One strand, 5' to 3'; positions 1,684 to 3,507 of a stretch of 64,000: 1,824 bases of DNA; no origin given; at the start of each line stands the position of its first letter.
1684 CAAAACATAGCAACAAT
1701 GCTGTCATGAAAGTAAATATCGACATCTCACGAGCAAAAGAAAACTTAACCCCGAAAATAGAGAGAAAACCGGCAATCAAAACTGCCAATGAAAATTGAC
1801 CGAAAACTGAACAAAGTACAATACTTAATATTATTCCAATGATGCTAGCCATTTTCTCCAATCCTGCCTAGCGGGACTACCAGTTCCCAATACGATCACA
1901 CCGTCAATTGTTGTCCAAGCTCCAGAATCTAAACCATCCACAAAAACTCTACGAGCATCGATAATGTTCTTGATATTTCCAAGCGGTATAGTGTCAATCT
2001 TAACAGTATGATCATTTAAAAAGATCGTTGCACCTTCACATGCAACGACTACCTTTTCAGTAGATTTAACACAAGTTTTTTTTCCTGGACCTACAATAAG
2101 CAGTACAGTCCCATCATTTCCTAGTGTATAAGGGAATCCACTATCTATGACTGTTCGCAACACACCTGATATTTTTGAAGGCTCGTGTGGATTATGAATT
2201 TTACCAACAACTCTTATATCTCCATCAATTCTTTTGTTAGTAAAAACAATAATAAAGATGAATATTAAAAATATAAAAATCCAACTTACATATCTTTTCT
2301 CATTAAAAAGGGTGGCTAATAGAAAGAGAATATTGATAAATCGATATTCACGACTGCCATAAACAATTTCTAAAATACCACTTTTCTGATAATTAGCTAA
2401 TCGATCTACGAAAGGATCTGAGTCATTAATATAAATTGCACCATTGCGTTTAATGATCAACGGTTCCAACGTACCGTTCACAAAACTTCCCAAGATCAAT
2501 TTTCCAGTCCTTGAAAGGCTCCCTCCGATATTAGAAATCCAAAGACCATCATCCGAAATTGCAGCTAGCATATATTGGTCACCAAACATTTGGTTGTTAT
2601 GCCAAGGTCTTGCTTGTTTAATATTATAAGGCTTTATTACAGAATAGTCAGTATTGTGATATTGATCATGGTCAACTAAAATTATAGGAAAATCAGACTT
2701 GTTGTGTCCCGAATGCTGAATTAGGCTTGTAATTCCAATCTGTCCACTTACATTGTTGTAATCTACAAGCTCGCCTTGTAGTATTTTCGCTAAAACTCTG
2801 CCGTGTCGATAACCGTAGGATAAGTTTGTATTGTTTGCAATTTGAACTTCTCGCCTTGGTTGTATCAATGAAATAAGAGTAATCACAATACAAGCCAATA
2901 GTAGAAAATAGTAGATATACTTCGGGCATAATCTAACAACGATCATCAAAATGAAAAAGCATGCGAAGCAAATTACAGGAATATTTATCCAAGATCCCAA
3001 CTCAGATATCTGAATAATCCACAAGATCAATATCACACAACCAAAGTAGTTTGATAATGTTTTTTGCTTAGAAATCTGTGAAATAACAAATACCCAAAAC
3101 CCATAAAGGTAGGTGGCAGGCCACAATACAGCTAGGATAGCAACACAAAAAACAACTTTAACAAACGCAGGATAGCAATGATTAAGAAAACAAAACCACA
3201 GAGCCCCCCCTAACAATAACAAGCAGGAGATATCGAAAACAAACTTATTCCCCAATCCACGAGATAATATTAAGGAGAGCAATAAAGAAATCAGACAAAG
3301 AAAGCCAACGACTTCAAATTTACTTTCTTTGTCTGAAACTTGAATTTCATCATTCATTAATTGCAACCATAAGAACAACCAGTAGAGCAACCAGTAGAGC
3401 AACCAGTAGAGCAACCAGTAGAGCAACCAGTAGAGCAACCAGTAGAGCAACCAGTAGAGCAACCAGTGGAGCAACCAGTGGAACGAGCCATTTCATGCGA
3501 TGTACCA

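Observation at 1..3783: Three-gene translationally coupled module: secreted Cys-repeat peptide plus two large polytopic membrane proteins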

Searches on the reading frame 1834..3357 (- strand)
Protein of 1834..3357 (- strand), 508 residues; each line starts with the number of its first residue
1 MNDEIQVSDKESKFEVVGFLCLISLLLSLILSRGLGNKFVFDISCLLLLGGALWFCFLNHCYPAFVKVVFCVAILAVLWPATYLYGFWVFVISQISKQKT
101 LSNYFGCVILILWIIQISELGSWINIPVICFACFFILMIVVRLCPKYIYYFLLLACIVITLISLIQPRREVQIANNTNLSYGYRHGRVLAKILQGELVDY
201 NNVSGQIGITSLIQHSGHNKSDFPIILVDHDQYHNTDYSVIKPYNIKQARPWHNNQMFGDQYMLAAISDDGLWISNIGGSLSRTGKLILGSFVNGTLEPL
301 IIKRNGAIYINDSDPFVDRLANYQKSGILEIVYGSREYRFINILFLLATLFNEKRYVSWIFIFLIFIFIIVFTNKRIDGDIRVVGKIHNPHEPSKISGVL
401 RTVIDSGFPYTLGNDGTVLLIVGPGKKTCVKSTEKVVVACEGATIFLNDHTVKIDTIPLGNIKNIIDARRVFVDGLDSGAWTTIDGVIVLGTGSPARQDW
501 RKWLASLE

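Call 6: search_protein_families(library=pfam, proteins=[window:1834-3357:-], max_evalue=1)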
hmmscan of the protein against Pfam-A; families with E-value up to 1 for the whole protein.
window:1834-3357:- (508 aa): 0 families

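Call 7: search_protein_families(library=ncbifam, proteins=[window:1834-3357:-], max_evalue=1)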
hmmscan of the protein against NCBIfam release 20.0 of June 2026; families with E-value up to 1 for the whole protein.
window:1834-3357:- (508 aa): 0 families

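Call 8: find_encoding_contigs(protein=window:1834-3357:-, flank=10000, max_places=6)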
Protein window:1834-3357:- (508 aa): no gene with exactly this product is on record in the collection.

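Call 10: find_homologous_proteins(query=window:1834-3357:-, max_evalue=0.001)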
Query window:1834-3357:- (508 aa): 12 proteins with E <= 0.001 among 8000 candidates.
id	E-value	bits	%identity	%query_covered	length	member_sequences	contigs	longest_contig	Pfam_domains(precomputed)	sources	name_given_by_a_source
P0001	0.0e+0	1154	100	100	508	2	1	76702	-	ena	-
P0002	1.8e-136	474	46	96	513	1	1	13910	-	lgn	-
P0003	2.5e-131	457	45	97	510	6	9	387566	-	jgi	jgi:hypothetical protein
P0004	2.3e-116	408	43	94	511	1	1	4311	-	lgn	-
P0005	3.6e-97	344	38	96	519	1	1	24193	-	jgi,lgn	jgi:hypothetical protein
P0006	8.4e-95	336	35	95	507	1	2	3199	-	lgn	-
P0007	8.4e-95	336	45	71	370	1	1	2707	-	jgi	jgi:hypothetical protein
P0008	8.9e-95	336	37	96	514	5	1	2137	-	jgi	-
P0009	3.3e-91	325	35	96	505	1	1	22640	-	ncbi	-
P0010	7.6e-87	310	34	94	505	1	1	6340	-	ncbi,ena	-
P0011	8.0e-86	307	34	96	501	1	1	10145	-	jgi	jgi:hypothetical protein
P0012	5.2e-84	301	33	94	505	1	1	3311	-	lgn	-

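Call 11: find_encoding_contigs(protein=P0001, flank=10000, max_places=3)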
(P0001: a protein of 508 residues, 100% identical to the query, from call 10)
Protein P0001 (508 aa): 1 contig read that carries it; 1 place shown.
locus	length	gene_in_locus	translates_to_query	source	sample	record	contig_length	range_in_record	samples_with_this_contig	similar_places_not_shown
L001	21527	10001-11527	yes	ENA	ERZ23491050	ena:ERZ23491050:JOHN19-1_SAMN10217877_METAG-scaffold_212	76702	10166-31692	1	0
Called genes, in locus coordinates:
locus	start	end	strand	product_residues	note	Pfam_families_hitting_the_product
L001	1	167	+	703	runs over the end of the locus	PF00404:Dockerin_1 (faint), PF13860:FlgD_ig (faint)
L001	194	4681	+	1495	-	PF20148:DUF6531, PF25023:TEN_YD-shell (weak), PF05593:RHS_repeat (weak), PF25023:TEN_YD-shell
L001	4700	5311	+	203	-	-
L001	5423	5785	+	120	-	-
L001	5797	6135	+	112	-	-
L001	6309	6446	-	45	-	-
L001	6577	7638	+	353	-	-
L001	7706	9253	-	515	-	PF00916:Sulfate_transp, PF01740:STAS (weak)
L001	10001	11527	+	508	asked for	-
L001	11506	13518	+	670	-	PF14258:DUF4350 (weak)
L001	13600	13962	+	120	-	-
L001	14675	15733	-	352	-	PF05343:Peptidase_M42, PF01546:Peptidase_M20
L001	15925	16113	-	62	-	-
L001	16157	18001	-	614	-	-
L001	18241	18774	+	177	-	PF05683:Fumerase_C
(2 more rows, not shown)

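Call 12: find_encoding_contigs(protein=P0003, flank=10000, max_places=4)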
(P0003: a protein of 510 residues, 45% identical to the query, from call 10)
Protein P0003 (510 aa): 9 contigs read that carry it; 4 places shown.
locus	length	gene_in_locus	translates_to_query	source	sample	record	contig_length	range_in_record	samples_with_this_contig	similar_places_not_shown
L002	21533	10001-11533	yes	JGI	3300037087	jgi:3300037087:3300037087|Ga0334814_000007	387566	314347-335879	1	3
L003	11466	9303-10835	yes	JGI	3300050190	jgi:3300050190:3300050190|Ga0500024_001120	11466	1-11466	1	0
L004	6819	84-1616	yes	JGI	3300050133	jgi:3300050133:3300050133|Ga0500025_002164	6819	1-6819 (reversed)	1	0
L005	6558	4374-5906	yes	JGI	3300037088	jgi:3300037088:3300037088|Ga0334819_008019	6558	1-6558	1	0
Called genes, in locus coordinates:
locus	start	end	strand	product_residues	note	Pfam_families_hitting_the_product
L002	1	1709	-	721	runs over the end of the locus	PF03797:Autotransporter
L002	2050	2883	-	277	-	PF01063:Aminotran_4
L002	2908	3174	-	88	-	-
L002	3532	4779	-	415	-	PF00109:ketoacyl-synt, PF02801:Ketoacyl-synt_C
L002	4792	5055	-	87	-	PF14573:PP-binding_2 (weak), PF00550:PP-binding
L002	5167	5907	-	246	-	PF00106:adh_short, PF08659:KR, PF13561:adh_short_C2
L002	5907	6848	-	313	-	PF00698:Acyl_transf_1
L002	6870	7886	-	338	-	PF00108:Thiolase_N, PF08545:ACP_syn_III, PF08541:ACP_syn_III_C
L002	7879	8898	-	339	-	PF02504:FA_synthesis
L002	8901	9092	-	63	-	PF01783:Ribosomal_L32p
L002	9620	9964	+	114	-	-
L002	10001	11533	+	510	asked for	-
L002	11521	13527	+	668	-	PF14258:DUF4350 (weak)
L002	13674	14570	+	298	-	-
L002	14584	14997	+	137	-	-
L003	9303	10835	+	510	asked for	-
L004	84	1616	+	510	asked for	-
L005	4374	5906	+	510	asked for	-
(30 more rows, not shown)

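Call 18: find_related_loci(query=A1, collection=genome_contigs, flank=6000)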
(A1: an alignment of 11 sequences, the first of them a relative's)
Query A1 (508 aa) in genome_contigs; peptide patterns used: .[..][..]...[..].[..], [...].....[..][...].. (x = any residue, [..] = any of these).
11 stretches matched a pattern; 4 encode a relative of the query (tblastn E <= 1e-3); 4 distinct loci.
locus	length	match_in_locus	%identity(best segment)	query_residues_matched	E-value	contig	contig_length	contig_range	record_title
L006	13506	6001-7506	45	13-508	6e-132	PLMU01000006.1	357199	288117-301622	MAG: Phycisphaerales bacterium isolate fen_1357 73.20120800_E2X.42_contig_108, whole genome shotgun sequence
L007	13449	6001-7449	35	25-504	2e-93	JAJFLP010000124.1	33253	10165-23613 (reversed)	MAG: Verrucomicrobia bacterium isolate OFTM198 OFTM198_123, whole genome shotgun sequence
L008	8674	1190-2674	34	12-504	3e-88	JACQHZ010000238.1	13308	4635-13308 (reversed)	MAG: Verrucomicrobia bacterium isolate NC_groundwater_1112_Ag_S2p5_58_80 S_2p5_S6_coassembly_k141_2346512, whole genome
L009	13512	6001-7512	34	1-504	2e-87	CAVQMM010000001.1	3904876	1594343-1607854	MAG: uncultured Chlamydiae bacterium isolate MFD00082.bin.1.18 genome assembly, contig: contig_1137, whole genome shotgu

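Call 30: search_solved_structures(query=A1, max_evalue=10)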
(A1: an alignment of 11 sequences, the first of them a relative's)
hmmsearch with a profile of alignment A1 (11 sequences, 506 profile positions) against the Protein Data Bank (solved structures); distinct sequences matched with E-value up to 10: 0.

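Call 31: find_related_loci(query=A1, collection=metagenome_contigs, flank=5000)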
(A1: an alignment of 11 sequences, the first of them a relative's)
Query A1 (508 aa) in metagenome_contigs; peptide patterns used: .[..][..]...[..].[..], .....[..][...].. (x = any residue, [..] = any of these).
96 stretches matched a pattern; 8 encode a relative of the query (tblastn E <= 1e-3); 8 distinct loci.
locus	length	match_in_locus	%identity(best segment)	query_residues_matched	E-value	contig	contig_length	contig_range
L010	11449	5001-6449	37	23-504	5e-92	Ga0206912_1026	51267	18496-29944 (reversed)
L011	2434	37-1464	35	43-504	4e-93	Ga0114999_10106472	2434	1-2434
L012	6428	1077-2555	35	22-500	2e-83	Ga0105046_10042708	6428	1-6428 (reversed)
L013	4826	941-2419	35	22-500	2e-83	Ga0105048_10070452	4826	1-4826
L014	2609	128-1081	40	188-504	8e-72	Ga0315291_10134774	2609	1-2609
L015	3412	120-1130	35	173-506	4e-64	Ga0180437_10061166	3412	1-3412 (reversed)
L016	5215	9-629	38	297-504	2e-42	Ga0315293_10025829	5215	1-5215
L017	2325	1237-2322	28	3-347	9e-42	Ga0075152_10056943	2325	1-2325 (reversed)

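Call 43: predict_structure(alignment_id=A1)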
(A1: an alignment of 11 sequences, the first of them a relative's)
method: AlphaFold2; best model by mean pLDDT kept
length: 508 residues; sequences in the alignment: 11
mean_pLDDT: 84.1   pTM: 0.85
mean pLDDT of the five models: 84.1, 82.2, 80.3, 79.0, 75.1
residues with pLDDT >= 90: 232; 70-90: 195; 50-70: 68; < 50: 13
segments of 3 or more residues with pLDDT < 50: 1-8, 10-13
pLDDT, mean of each block of 10 residues (from residue 1): 39 53 61 69 87 85 89 90 92 76 86 90 86 90 89 95 83 90 86 93 92 79 87 68 60 59 86 65 88 76 91 84 90 91 93 81 90 90 84 78 91 94 96 96 96 96 92 96 95 93 82
secondary structure, 60 per line:
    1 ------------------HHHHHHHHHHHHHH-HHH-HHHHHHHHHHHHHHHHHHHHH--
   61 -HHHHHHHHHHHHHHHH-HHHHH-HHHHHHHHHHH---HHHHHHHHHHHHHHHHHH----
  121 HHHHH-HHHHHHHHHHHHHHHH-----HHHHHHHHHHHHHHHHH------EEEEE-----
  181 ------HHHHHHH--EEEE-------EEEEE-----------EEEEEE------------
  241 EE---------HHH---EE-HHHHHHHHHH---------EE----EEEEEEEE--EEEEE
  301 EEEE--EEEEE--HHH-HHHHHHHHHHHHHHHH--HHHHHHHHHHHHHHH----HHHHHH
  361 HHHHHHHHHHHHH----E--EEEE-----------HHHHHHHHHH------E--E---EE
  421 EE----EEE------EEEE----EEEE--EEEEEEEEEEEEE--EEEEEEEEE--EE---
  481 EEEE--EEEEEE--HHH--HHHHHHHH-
elements in order: H19-32 H38-58 H62-77 H79-83 H85-95 H99-116 H121-125 H127-142 H148-164 E171-175 H187-193 E196-199 E207-211 E223-228 H261-270 E286-293 E296-304 E307-311 H318-333 H336-350 H355-373 E381-384 H396-405 E419-422 E427-429 E436-439 E444-447 E450-462 E465-473 E481-484 E487-492 H500-507

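Call 49: fold_search(model_id=the predicted structure, library=pdb)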
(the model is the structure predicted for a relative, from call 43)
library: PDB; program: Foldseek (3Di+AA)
matches with E <= 10: 76; with E <= 0.001: 0
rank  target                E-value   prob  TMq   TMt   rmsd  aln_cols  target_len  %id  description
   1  7ac8_F                3.5e-01  0.51  0.17  0.37   9.8       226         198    6  Molecular basis for the unique allosteric activation mechanism of the heterodimeric imidazole glycerol phosphate synth (released 2021-05-19)
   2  6ru0_F                4.5e-01  0.60  0.19  0.42   7.5       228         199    7  Light-Regulation of Imidazole Glycerol Phosphate Synthase by Interference with its Allosteric Machinery through Photo- (released 2020-05-20)
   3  7ac8_B                5.7e-01  0.44  0.18  0.39   8.3       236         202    6  Molecular basis for the unique allosteric activation mechanism of the heterodimeric imidazole glycerol phosphate synth (released 2021-05-19)
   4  6ymu_F                6.9e-01  0.35  0.17  0.38  10.3       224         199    4  Imidazole Glycerol Phosphate Synthase (released 2020-07-22)
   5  1gpw_B                7.3e-01  0.33  0.17  0.37   9.1       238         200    5  Structural evidence for ammonia tunneling across the (beta/alpha)8 barrel of the imidazole glycerol phosphate synthase (released 2002-02-10)
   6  6li1                  7.3e-01  0.10  0.18  0.19  15.4       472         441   11  Crystal structure of GPR52 ligand free form with flavodoxin fusion (released 2020-02-26)
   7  7ac8_D                1.1e+00  0.28  0.17  0.37   9.8       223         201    5  Molecular basis for the unique allosteric activation mechanism of the heterodimeric imidazole glycerol phosphate synth (released 2021-05-19)
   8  1kxj_A                1.1e+00  0.23  0.16  0.35  10.9       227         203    4  The Crystal Structure of Glutamine Amidotransferase from Thermotoga maritima (released 2002-03-20)
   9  4gud_B                1.3e+00  0.15  0.14  0.28   8.2       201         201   10  Crystal Structure of Amidotransferase HisH from Vibrio cholerae (released 2012-09-12)
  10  5gl2_B                1.3e+00  0.04  0.13  0.19  16.0       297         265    7  Crystal structure of TON_0340 in complex with Ca (released 2016-12-14)
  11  5zkp                  1.4e+00  0.07  0.16  0.18  16.9       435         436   10  Crystal structure of the human platelet-activating factor receptor in complex with SR 27417 (released 2018-06-20)
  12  7bob_B                1.5e+00  0.09  0.13  0.12  13.1       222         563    8  Exo-beta-1,4-mannosidase Op5Man5 from Opitutaceae bacterium strain TAV5 (released 2021-07-14)
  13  5v56_A                1.5e+00  0.06  0.17  0.14  20.0       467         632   10  2.9A XFEL structure of the multi-domain human smoothened receptor (with E194M mutation) in complex with TC114 (released 2017-05-24)
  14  1gpw_D                1.5e+00  0.30  0.20  0.42   7.0       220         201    8  Structural evidence for ammonia tunneling across the (beta/alpha)8 barrel of the imidazole glycerol phosphate synthase (released 2002-02-10)
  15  1kxj_B                1.6e+00  0.20  0.17  0.37   9.7       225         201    6  The Crystal Structure of Glutamine Amidotransferase from Thermotoga maritima (released 2002-03-20)
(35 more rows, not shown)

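Call 51: search_protein_representatives(alignment_id=A1)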
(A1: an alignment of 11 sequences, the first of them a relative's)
Query: 11 sequences, 506 profile positions. Proteins with E-value up to 0.001 (for the whole library): 145; up to 1e-10: 127; up to 1e-30: 89. The best 145 are listed.
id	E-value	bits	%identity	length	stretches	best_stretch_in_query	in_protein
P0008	3.1e-219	745.2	-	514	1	9-506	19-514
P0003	9.6e-219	743.6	-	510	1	11-506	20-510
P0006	5.5e-213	724.6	-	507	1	11-506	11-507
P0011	1.6e-212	723.0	-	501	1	14-505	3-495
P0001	4.4e-207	705.1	-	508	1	7-506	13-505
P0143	6.1e-193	658.5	-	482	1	27-505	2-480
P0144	4.9e-167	573.0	-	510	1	11-506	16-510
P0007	2.2e-161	554.3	-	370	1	137-506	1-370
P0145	1.3e-157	541.9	-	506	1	19-506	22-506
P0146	8.5e-156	535.9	-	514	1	13-506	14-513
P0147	9.4e-156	535.8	-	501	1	16-506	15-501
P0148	2.9e-155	534.2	-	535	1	11-506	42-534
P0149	9.3e-143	492.9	-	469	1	37-505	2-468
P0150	1.2e-125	436.5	-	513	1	10-504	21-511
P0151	2.5e-122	425.5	-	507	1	9-505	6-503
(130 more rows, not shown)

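Call 60: search_protein_families(library=padloc, proteins=[P0001], max_evalue=1)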
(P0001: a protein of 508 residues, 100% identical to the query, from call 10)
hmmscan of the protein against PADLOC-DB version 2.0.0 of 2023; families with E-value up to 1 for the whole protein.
P0001 (508 aa): 0 families

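Call 69: find_related_loci(query=A1, collection=viral_contigs, flank=5000)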
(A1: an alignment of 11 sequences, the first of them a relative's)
Query A1 (508 aa) in viral_contigs; peptide patterns used: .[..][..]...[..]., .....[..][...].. (x = any residue, [..] = any of these).
8 stretches matched a pattern, but none encodes a relative of the query by tblastn (E <= 1e-3).

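Call 76: search_protein_families(library=pfam, alignment_id=A1, max_evalue=1)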
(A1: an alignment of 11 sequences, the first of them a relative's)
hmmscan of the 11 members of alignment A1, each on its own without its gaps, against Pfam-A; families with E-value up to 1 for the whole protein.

A. member 1, P0001 (508 aa): 0 families

B. families by the number of members that match (of 11 scanned): 5 families
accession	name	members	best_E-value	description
PF23489.1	V-ATPase_su_f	1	0.031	V-type proton ATPase subunit f-like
PF12409.13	P5-ATPase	1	0.046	P5-type ATPase cation transporter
PF13567.11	DUF4131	1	0.13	Domain of unknown function (DUF4131)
PF16138.10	DUF4846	1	0.31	Domain of unknown function (4846)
PF04519.19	Bactofilin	1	0.66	Polymer-forming cytoskeletal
